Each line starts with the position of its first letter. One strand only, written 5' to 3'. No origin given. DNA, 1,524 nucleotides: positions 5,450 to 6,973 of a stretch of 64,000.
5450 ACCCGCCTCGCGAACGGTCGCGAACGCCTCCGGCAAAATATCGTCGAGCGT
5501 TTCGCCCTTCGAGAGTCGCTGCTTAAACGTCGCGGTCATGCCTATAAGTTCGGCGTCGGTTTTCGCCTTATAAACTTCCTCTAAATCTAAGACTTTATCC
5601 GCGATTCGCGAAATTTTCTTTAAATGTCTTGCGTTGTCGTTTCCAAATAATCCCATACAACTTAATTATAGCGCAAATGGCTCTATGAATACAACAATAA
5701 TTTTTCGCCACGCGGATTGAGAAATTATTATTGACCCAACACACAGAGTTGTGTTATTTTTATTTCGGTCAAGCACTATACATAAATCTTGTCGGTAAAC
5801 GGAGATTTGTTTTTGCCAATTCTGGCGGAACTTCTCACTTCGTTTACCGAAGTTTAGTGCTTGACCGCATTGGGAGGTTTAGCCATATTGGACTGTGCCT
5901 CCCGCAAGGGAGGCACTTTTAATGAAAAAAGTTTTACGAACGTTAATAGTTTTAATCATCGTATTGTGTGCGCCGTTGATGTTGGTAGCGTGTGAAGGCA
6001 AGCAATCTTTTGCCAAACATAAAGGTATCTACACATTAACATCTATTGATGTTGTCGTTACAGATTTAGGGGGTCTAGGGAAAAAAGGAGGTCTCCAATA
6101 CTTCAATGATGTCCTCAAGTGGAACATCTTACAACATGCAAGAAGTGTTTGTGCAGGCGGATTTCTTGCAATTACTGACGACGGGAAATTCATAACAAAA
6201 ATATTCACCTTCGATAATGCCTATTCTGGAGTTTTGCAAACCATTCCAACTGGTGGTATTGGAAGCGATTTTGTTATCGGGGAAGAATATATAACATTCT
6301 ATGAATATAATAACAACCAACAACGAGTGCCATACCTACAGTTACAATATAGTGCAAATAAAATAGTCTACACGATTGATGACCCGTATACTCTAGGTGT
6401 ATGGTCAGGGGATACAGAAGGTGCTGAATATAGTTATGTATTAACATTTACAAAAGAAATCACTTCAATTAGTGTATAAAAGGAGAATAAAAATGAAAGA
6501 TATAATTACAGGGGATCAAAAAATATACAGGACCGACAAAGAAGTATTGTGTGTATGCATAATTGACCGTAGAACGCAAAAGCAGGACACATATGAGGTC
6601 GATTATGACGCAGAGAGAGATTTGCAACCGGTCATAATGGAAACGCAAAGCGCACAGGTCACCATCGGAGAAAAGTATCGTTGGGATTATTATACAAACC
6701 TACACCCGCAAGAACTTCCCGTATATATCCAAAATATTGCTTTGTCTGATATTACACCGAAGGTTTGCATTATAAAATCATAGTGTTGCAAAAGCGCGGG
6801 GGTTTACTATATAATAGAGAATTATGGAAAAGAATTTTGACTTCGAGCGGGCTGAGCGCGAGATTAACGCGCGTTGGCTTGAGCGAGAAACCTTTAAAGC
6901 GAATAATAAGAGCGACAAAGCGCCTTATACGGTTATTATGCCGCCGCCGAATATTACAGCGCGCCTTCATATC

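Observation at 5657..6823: CpG-depleted two-gene islet between the secA and valS promoters, behind an unclassified structured leader with a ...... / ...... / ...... switch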

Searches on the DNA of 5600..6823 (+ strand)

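Call 4: search_rna_families(source=window, start=5600, end=6000, threshold=evalue, max_evalue=10, show_alignments=3)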
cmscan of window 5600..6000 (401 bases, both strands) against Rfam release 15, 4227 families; matches with E-value up to 10: 2.
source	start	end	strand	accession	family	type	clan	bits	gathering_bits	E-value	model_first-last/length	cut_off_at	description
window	5861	5925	-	RF02068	STnc480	Gene; sRNA;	-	18.9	72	3.3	1-72/72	no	Enterobacterial sRNA STnc480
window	5926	5961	-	RF02703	AsxR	Gene; sRNA;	-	16.1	63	8.5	1-53/53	no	Anti stx2 sRNA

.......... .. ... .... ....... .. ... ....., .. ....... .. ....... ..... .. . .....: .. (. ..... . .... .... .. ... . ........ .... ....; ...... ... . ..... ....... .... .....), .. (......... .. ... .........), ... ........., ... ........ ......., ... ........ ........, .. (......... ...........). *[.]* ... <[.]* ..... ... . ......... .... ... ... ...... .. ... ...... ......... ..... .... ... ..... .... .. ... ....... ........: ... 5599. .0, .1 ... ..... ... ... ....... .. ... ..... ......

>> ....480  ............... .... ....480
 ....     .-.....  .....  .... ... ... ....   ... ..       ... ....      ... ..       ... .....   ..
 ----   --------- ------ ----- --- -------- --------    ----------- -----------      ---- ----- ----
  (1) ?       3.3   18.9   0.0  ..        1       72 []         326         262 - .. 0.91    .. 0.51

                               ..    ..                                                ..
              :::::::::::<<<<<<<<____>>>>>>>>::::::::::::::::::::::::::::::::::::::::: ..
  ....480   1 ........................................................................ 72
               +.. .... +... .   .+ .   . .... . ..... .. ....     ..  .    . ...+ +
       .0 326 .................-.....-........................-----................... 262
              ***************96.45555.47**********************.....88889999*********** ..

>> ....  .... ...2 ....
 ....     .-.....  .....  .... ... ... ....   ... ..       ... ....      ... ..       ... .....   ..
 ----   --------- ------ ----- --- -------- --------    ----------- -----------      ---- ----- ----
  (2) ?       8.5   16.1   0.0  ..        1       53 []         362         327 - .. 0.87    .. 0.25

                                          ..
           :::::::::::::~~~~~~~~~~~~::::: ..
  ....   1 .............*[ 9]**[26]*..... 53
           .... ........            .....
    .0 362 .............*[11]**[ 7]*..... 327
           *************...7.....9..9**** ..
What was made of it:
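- On Any described riboswitch or cis-regulatory RNA family (Rfam 15): cmscan of 5600-6000 at E <= 10 gave only two spurious minus-strand sRNA hits (18.9 and 16.1 bits, against gathering scores of 72 and 63) (call 4).
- No Rfam match appears even at E <= 10 (call 4). There is no Rfam match (call 4).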

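Call 46: search_dna_similar(query=window:5657-6823:+, collection=phages, mode=distant, max_evalue=0.01, max_rows=10)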
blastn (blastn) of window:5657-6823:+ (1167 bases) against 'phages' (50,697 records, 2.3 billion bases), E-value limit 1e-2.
No match.

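Call 47: search_dna_similar(query=window:5657-6823:+, collection=plasmids, mode=distant, max_evalue=0.01, max_rows=10)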
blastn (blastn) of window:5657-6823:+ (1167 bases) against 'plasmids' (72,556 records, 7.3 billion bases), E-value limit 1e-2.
No match.
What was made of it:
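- Tried and rejected: blastn of the whole islet against phages and plasmids gave no match (calls 46, 47).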

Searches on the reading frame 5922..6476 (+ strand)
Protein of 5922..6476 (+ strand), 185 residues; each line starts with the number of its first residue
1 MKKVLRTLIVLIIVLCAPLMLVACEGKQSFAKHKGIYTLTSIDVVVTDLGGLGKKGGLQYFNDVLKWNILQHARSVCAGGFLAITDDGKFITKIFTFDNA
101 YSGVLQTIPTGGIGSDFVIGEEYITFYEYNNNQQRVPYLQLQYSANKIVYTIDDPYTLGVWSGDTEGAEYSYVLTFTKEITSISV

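Call 7: search_protein_families(library=pfam, proteins=[window:5922-6476:+], max_evalue=1)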
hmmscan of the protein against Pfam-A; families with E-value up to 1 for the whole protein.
window:5922-6476:+ (185 aa): 0 families

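Call 9: find_homologous_proteins(query=window:5922-6476:+, max_evalue=0.01)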
Query window:5922-6476:+ (185 aa): 1 proteins with E <= 0.01 among 284 candidates.
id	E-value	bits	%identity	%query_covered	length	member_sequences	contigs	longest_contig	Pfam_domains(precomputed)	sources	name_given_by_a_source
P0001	1.4e-118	411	100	100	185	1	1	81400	-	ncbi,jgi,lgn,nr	ncbi:MAG: hypothetical protein LBM01_01845 [Christensenellaceae bacterium]|jgi:hypothetical protein|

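Call 15: find_encoding_contigs(protein=P0001, flank=10000, max_places=6)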
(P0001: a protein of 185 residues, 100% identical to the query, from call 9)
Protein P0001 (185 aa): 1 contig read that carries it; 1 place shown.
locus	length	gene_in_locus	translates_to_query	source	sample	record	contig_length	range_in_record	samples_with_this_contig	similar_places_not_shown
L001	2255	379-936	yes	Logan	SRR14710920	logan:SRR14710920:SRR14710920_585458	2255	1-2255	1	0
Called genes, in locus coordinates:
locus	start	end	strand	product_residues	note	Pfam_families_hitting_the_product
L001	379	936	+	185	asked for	-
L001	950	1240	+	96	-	-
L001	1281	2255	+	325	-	?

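Call 19: search_protein_representatives(protein=window:5922-6476:+)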
Query: 185 residues. Proteins with E-value up to 0.001 (for the whole library): 2; up to 1e-10: 1; up to 1e-30: 1. The best 2 are listed.
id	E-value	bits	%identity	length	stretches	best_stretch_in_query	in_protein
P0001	4.5e-119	411.1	100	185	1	1-185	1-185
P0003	1.2e-09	54.5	37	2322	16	147-179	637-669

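Call 20: predict_structure(protein=window:5922-6476:+)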
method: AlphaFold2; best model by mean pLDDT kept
length: 185 residues; sequences in the alignment: 1
mean_pLDDT: 42.9   pTM: 0.29
mean pLDDT of the five models: 42.9, 38.6, 37.0, 35.9, 35.9
residues with pLDDT >= 90: 0; 70-90: 16; 50-70: 26; < 50: 143
segments of 3 or more residues with pLDDT < 50: 23-59, 67-115, 117-125, 138-185
pLDDT, mean of each block of 10 residues (from residue 1): 77 74 44 31 34 46 49 42 41 43 29 42 51 57 35 31 30 27 24
secondary structure, 60 per line:
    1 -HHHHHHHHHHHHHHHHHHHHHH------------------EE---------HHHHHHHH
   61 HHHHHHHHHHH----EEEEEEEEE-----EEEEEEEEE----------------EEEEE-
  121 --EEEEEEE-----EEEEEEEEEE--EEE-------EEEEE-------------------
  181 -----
elements in order: H2-23 H53-71 E76-84 E90-98 E115-119 E123-129 E135-144 E147-149 E157-161
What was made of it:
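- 5922..6479 (+): ORF1, a 185-aa predicted lipoprotein (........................|EG). It is an ORFan. The AF2 model has pLDDT 43 and is unusable (call 20).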

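Call 33: search_protein_families(library=phrogs, proteins=[window:5922-6476:+], max_evalue=1)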
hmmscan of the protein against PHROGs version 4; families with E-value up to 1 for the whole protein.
window:5922-6476:+ (185 aa): 1 family
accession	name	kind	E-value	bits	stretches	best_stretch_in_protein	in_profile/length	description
phrog_4189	-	unknown function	0.57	11.8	0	1-35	1-37/71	-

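Call 34: search_protein_families(library=ncbifam, proteins=[window:5922-6476:+], max_evalue=1)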
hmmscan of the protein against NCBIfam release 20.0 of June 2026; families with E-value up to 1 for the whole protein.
window:5922-6476:+ (185 aa): 2 families
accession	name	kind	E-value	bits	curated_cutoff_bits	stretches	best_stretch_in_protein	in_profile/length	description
NF010199.0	PRK13673.1-6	equivalog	0.19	11.6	125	1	4-53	68-117/128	hypothetical protein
NF045961.1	MAG5150_fam_LP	equivalog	0.48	9.8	80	1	1-30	1-31/331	MAG5150 family histidine triad lipoprotein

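Call 35: search_protein_families(library=padloc, proteins=[window:5922-6476:+], max_evalue=1)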
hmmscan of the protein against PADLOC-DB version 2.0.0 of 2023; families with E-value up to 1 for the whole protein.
window:5922-6476:+ (185 aa): 0 families

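Call 36: search_solved_structures(query=window:5922-6476:+, max_evalue=10)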
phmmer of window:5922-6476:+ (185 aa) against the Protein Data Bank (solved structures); distinct sequences matched with E-value up to 10: 0.
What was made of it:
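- Tried and rejected: Pfam, PHROGs, NCBIfam, PADLOC and PDB sequences gave nothing usable (calls 7, 33-36).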

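Call 48: search_dna_similar(query=window:5922-6476:+, collection=phages, mode=protein, max_evalue=1, max_rows=8)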
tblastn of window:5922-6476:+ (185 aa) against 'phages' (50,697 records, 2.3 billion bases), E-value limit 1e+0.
No match.

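Call 66: find_related_loci(query=window:5922-6476:+, collection=viral_contigs, flank=3000)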
Query window:5922-6476:+ (185 aa) in viral_contigs; peptide patterns used: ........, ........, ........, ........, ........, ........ (x = any residue, [..] = any of these).
17 stretches matched a pattern, but none encodes a relative of the query by tblastn (E <= 1e-3).
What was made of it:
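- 5922..6479 (+): Calls 7, 9, 19, 33-36, 48 and 66 found no family or homologue apart from itself.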

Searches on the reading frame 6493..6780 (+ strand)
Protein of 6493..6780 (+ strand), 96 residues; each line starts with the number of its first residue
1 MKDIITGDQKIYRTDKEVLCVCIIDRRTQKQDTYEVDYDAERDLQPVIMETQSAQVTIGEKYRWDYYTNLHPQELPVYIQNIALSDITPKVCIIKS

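Call 7: search_protein_families(library=pfam, proteins=[window:6493-6780:+], max_evalue=1)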
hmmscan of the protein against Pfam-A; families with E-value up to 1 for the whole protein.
window:6493-6780:+ (96 aa): 0 families

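Call 10: find_homologous_proteins(query=window:6493-6780:+, max_evalue=0.01)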
Query window:6493-6780:+ (96 aa): 1 proteins with E <= 0.01 among 1 candidates.
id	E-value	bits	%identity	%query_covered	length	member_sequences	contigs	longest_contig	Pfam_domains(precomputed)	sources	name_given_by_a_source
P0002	1.3e-57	209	100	100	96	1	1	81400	-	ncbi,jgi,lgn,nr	ncbi:MAG: hypothetical protein LBM01_01850 [Christensenellaceae bacterium]|jgi:hypothetical protein|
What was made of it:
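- Tried and rejected: The word-indexed search of 5.8 billion clusters returned only the proteins themselves (calls 9, 10).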

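Call 21: predict_structure(protein=window:6493-6780:+)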
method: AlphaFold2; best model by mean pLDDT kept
length: 96 residues; sequences in the alignment: 1
mean_pLDDT: 43.3   pTM: 0.34
mean pLDDT of the five models: 43.3, 42.6, 38.1, 36.1, 34.8
residues with pLDDT >= 90: 0; 70-90: 0; 50-70: 27; < 50: 69
segments of 3 or more residues with pLDDT < 50: 1-16, 38-40, 42-48, 52-55, 59-84, 89-96
pLDDT, mean of each block of 10 residues (from residue 1): 27 41 58 54 46 48 33 40 46 40
secondary structure, 60 per line:
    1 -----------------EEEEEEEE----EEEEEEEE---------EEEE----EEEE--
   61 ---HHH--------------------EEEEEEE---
elements in order: E18-25 E30-37 E47-50 E55-58 E87-93
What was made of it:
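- Tried and rejected: The single-sequence AlphaFold2 models have pLDDT 43 for both proteins, so I did not run fold searches, which would be meaningless (calls 20, 21).
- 6493..6783 (+): ORF2, a 96-aa protein with no signal peptide. Its SD AGGAG (6481-6485) lies 7 nt upstream. It is an ORFan. AF2 pLDDT is 43 (call 21).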

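Call 33: search_protein_families(library=phrogs, proteins=[window:6493-6780:+], max_evalue=1)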
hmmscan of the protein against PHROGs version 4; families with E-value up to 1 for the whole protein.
window:6493-6780:+ (96 aa): 3 families
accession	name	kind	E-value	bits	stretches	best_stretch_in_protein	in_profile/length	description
phrog_34447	-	unknown function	0.059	14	1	15-74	61-119/137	-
phrog_30791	-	unknown function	0.066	14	1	21-52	108-140/155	-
phrog_33434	-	unknown function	0.26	11.8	1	20-74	78-133/170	-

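Call 34: search_protein_families(library=ncbifam, proteins=[window:6493-6780:+], max_evalue=1)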
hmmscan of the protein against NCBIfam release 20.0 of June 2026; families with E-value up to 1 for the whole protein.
window:6493-6780:+ (96 aa): 0 families

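Call 35: search_protein_families(library=padloc, proteins=[window:6493-6780:+], max_evalue=1)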
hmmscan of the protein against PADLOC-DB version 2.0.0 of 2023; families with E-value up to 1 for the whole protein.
window:6493-6780:+ (96 aa): 0 families

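Call 49: search_dna_similar(query=window:6493-6780:+, collection=phages, mode=protein, max_evalue=1, max_rows=8)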
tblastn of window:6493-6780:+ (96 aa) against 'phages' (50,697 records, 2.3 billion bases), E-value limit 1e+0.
No match.

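Call 67: find_related_loci(query=window:6493-6780:+, collection=viral_contigs, flank=3000)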
Query window:6493-6780:+ (96 aa) in viral_contigs; peptide patterns used: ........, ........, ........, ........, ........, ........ (x = any residue, [..] = any of these).
9 stretches matched a pattern, but none encodes a relative of the query by tblastn (E <= 1e-3).
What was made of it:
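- Tried and rejected: tblastn against phages and IMG/VR gave nothing (calls 48, 49, 66, 67).
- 6493..6783 (+): Calls 7, 10, 33-35, 49 and 67 found no homologue.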
